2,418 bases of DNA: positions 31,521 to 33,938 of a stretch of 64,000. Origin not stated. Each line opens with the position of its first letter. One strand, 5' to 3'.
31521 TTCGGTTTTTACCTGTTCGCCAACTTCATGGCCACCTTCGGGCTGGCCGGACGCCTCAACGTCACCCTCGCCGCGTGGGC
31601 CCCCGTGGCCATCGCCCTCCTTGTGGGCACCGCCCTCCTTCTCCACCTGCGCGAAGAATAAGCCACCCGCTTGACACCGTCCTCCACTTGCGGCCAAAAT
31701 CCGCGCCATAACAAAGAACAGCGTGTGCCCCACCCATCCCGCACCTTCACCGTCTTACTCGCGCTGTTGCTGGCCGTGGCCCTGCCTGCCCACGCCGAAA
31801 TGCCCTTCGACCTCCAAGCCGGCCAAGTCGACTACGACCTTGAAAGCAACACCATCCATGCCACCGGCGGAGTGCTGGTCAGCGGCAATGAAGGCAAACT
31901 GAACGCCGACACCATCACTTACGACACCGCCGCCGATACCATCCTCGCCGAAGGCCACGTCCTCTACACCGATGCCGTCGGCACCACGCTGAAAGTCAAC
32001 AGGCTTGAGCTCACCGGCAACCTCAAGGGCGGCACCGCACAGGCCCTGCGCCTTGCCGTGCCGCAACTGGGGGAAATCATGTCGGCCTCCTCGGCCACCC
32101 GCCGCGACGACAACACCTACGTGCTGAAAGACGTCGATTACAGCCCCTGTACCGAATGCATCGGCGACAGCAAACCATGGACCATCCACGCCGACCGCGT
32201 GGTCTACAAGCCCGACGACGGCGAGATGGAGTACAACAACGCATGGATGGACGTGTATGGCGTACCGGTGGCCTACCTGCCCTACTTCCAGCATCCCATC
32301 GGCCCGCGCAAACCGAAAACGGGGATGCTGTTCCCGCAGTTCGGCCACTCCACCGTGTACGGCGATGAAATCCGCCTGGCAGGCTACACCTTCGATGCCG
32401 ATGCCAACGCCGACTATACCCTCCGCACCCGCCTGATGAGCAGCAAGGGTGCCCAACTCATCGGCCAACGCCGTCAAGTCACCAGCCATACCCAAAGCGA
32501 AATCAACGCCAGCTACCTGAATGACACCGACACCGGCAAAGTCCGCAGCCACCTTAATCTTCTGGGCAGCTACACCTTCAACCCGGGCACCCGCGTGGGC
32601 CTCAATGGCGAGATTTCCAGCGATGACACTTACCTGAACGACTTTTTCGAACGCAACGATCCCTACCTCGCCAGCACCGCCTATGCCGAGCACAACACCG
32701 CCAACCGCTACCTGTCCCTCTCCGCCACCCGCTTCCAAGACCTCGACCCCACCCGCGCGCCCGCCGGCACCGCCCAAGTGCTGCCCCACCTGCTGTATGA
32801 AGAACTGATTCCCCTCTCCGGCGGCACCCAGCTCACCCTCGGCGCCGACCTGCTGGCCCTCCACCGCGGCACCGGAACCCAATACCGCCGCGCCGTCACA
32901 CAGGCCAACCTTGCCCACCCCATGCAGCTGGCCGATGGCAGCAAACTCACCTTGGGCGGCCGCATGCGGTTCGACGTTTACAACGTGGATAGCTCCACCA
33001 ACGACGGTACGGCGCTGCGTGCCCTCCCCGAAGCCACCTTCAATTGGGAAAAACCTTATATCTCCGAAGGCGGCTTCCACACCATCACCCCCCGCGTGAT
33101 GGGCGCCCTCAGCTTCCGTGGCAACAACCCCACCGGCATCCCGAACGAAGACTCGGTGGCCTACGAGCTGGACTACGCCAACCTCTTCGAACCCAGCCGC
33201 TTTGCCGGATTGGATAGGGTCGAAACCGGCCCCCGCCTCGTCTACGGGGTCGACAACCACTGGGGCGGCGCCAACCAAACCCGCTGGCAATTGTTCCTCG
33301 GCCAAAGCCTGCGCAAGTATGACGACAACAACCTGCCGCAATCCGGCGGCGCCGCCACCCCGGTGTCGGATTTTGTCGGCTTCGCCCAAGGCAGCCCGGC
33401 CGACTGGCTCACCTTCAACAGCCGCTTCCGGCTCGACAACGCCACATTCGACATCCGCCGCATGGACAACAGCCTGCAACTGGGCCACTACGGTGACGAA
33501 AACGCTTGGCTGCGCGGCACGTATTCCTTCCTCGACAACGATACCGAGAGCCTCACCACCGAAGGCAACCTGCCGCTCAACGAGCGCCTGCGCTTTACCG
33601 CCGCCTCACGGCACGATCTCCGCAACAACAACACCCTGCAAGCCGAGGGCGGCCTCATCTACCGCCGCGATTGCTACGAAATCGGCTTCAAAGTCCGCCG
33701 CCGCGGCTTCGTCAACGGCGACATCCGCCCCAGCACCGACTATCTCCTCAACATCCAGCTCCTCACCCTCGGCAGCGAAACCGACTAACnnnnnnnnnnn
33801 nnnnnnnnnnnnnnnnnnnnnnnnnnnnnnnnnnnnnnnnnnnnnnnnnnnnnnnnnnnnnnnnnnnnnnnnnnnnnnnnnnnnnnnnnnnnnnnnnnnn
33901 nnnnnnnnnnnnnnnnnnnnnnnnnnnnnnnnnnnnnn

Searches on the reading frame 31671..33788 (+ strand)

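Call 26: search_protein_families(library=pfam, proteins=[window:31671-33788:+], max_evalue=0.001)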
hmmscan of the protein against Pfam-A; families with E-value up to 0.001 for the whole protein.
window:31671-33788:+ (705 aa): 2 families
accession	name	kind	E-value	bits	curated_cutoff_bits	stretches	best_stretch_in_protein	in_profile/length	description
PF04453.20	LptD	-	5.2e-44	151.5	22.4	1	292-637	3-369/384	LPS transport system D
PF19838.5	LptD_2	-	0.00097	18.3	22.5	0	191-262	6-79/464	LptD protein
